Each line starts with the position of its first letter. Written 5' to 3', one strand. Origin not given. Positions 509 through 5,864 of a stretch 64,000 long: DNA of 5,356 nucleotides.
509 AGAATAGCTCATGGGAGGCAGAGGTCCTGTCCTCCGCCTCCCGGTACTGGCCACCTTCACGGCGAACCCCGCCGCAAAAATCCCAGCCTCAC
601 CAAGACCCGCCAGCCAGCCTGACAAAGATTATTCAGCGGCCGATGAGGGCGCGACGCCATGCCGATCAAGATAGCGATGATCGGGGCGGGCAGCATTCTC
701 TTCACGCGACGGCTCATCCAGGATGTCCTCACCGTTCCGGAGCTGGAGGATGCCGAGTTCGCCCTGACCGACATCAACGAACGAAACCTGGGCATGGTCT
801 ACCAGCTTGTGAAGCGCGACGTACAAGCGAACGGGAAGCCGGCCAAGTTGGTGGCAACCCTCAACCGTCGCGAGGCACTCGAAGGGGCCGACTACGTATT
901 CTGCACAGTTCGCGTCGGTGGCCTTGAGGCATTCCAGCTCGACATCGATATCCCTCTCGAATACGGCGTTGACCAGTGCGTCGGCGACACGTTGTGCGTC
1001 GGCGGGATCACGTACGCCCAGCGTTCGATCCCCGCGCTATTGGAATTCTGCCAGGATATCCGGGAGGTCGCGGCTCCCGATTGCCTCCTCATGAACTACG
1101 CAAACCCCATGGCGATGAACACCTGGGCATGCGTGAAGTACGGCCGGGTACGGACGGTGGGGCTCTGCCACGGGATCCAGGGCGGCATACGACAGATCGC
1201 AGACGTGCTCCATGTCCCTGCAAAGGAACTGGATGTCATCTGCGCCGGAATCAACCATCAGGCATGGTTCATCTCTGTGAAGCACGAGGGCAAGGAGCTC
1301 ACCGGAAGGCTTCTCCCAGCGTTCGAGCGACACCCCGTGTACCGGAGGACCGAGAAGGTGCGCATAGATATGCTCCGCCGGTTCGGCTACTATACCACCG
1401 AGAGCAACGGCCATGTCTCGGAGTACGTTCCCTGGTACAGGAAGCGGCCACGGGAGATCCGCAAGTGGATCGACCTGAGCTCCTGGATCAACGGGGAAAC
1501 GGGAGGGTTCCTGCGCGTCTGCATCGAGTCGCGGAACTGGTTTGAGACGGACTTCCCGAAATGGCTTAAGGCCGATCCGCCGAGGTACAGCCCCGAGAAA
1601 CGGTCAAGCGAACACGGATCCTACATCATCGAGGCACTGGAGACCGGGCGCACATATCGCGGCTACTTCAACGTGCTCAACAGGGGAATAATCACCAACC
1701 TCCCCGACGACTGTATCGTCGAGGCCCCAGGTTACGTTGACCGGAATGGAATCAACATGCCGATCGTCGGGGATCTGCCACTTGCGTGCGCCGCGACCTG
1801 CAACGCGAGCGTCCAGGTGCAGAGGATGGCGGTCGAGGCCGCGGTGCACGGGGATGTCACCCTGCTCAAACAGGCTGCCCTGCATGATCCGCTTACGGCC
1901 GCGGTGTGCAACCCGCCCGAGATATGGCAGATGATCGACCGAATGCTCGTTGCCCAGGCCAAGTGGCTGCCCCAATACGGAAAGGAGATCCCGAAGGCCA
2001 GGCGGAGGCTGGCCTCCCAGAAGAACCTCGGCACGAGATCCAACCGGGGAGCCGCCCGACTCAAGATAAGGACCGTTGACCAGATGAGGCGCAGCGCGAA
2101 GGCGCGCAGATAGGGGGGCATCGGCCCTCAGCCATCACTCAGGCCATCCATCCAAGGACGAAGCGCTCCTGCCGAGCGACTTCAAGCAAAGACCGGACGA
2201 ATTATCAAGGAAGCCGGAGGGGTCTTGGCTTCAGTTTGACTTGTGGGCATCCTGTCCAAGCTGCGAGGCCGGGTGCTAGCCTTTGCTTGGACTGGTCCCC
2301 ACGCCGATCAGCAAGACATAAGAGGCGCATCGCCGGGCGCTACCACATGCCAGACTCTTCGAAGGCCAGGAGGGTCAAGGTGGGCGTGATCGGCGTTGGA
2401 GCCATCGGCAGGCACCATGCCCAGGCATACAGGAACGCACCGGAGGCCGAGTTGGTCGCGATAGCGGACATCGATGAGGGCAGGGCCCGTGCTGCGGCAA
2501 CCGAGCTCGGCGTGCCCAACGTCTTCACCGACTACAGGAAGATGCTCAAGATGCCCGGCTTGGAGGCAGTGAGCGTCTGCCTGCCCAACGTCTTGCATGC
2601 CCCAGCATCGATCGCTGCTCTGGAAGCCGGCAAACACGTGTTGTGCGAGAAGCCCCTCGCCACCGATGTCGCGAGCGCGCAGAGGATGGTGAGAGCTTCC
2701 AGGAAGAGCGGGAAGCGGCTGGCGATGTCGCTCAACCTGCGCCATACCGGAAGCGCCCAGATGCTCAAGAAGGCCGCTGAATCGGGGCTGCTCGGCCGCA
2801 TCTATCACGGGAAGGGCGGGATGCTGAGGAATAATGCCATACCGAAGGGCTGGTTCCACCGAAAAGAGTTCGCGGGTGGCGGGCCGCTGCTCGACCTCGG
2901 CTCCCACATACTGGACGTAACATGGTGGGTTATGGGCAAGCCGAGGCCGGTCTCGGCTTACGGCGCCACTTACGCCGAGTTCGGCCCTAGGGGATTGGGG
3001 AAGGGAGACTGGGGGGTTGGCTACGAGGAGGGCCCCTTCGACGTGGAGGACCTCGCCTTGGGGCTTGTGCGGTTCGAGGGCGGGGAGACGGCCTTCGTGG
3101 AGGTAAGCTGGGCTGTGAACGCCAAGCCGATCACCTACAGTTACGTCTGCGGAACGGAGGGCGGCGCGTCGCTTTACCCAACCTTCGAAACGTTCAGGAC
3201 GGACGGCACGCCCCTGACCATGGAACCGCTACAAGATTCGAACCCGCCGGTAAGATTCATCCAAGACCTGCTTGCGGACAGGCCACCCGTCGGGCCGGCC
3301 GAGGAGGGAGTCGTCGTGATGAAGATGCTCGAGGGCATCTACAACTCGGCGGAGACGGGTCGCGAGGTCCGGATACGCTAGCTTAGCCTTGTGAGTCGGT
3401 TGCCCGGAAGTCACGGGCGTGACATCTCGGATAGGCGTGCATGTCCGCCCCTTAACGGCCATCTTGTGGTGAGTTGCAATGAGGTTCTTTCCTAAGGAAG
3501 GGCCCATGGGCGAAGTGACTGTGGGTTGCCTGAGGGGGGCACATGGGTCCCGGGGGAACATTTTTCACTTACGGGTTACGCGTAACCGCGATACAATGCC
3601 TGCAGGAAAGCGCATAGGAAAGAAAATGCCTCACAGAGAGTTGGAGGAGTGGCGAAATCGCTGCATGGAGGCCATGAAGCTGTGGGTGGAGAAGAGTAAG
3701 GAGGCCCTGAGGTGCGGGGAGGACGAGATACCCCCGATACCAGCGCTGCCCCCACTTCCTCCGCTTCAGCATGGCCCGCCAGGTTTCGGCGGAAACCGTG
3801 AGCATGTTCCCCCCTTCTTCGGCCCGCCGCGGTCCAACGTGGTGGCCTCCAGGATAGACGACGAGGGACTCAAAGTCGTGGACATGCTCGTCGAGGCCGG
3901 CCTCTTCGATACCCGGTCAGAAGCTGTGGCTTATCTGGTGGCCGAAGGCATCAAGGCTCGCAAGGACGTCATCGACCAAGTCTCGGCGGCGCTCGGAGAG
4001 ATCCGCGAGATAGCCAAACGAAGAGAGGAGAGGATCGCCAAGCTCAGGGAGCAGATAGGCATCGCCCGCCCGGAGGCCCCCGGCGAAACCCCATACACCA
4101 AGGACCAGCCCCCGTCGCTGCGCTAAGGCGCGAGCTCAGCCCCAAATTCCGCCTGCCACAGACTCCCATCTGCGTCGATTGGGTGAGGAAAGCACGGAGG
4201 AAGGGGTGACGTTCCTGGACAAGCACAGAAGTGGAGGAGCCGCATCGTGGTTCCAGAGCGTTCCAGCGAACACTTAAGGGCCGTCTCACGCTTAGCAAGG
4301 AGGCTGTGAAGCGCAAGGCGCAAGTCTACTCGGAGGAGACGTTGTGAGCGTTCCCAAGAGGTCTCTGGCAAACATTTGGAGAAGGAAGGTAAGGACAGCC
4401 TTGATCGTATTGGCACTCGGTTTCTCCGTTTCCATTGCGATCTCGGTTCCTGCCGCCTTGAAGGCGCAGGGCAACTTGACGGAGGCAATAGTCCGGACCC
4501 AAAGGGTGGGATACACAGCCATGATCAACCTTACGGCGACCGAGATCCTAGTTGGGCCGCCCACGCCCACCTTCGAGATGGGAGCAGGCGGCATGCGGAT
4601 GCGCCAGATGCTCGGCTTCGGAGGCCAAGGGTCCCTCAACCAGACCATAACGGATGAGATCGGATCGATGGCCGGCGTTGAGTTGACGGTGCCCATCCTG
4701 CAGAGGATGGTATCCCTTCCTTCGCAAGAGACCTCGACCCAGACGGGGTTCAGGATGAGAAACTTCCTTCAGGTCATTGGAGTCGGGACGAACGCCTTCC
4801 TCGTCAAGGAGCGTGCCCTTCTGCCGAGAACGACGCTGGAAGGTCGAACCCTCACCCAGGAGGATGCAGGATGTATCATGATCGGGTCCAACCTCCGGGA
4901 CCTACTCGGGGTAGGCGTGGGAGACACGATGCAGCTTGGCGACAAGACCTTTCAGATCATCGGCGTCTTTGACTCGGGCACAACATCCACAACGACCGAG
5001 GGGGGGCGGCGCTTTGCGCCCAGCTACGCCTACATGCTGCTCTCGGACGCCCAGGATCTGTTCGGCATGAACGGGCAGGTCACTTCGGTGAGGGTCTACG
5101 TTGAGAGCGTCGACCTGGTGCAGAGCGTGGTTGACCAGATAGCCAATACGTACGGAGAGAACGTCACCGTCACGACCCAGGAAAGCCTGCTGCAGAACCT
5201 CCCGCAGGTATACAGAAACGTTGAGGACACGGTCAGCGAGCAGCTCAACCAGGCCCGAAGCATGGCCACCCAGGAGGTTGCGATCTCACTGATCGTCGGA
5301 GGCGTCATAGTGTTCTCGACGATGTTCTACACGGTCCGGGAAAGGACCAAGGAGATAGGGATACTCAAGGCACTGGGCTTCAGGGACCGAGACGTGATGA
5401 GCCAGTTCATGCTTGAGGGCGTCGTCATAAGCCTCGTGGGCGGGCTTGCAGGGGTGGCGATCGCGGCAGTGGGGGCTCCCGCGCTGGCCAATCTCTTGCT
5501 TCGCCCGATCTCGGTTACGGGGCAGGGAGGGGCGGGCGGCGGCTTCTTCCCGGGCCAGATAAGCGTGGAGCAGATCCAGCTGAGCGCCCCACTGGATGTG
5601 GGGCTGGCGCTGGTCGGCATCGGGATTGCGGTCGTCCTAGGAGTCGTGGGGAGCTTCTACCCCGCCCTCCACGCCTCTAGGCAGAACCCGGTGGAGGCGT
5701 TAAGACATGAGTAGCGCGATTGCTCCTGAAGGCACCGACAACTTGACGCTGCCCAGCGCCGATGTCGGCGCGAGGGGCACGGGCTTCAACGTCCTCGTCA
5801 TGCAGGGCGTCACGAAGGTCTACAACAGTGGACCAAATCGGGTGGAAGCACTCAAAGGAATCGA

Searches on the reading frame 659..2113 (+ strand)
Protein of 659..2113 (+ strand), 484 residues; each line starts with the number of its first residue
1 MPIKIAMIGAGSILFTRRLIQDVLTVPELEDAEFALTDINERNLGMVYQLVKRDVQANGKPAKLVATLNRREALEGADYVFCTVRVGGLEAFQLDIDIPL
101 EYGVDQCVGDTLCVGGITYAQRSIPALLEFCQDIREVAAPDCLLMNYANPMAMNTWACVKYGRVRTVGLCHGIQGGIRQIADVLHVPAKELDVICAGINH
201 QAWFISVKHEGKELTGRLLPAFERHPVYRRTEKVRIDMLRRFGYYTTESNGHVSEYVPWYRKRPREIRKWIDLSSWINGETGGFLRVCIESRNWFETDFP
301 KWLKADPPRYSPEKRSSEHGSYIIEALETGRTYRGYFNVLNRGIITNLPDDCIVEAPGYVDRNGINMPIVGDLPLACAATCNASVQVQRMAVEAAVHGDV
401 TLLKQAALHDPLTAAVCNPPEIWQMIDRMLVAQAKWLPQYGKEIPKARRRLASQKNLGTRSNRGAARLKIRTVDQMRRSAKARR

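Call 57: search_protein_families(library=pfam, proteins=[window:659-2113:+], max_evalue=0.00001)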
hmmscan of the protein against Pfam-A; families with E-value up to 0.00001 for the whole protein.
window:659-2113:+ (484 aa): 2 families
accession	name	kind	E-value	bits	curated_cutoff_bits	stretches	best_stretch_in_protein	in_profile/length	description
PF11975.13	Glyco_hydro_4C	-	2.5e-50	171.8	24.1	1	195-413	1-211/211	Family 4 glycosyl hydrolase C-terminal domain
PF02056.22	Glyco_hydro_4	-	6.2e-47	160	23.2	1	4-185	1-182/183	Family 4 glycosyl hydrolase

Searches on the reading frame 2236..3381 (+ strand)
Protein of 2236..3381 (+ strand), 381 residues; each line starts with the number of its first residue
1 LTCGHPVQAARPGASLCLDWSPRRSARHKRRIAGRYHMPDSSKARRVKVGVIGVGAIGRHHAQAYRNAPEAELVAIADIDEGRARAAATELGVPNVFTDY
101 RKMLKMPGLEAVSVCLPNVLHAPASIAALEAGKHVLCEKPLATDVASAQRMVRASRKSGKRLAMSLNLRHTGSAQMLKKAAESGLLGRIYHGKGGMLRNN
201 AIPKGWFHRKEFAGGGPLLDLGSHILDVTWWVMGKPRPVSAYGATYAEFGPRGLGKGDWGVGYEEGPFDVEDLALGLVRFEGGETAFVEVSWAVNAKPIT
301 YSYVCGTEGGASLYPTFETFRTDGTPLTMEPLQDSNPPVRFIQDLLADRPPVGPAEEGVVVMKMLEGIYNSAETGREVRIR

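Call 39: search_protein_families(library=pfam, proteins=[window:2236-3381:+], max_evalue=0.1)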
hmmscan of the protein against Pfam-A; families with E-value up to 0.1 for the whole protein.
window:2236-3381:+ (381 aa): 7 families
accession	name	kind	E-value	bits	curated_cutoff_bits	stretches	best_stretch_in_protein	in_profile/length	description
PF01408.29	GFO_IDH_MocA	-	1.2e-33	116.8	24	1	47-164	1-118/120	Oxidoreductase family, NAD-binding Rossmann fold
PF22725.1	GFO_IDH_MocA_C3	-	2.5e-22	79.6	27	1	175-311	2-123/124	GFO/IDH/MocA C-terminal domain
PF02894.22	GFO_IDH_MocA_C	-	3.9e-13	50.1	22.9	1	178-379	1-217/218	Oxidoreductase family, C-terminal alpha/beta domain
PF00044.30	Gp_dh_N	-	0.015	16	31.7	1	47-82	1-36/101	Glyceraldehyde 3-phosphate dehydrogenase, NAD binding domain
PF00056.29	Ldh_1_N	-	0.025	15.1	27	1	47-100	1-55/141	lactate/malate dehydrogenase, NAD binding domain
PF02826.25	2-Hacid_dh_C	-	0.032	14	25.1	1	36-76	23-65/178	D-isomer specific 2-hydroxyacid dehydrogenase, NAD binding domain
PF03435.24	Sacchrp_dh_NADP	-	0.037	14.8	25.1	0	49-145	1-100/129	Saccharopine dehydrogenase NADP binding domain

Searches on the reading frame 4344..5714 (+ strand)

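Call 57: search_protein_families(library=pfam, proteins=[window:4344-5714:+], max_evalue=0.00001)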
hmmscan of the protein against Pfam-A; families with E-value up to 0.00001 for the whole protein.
window:4344-5714:+ (456 aa): 2 families
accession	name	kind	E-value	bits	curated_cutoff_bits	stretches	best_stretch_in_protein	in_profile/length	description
PF02687.27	FtsX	-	7.6e-21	74.8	25.5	1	313-449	5-120/120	FtsX-like permease C-terminal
PF12704.14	MacB_PCD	-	5.8e-11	43.5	27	1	103-268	55-206/207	MacB-like periplasmic core domain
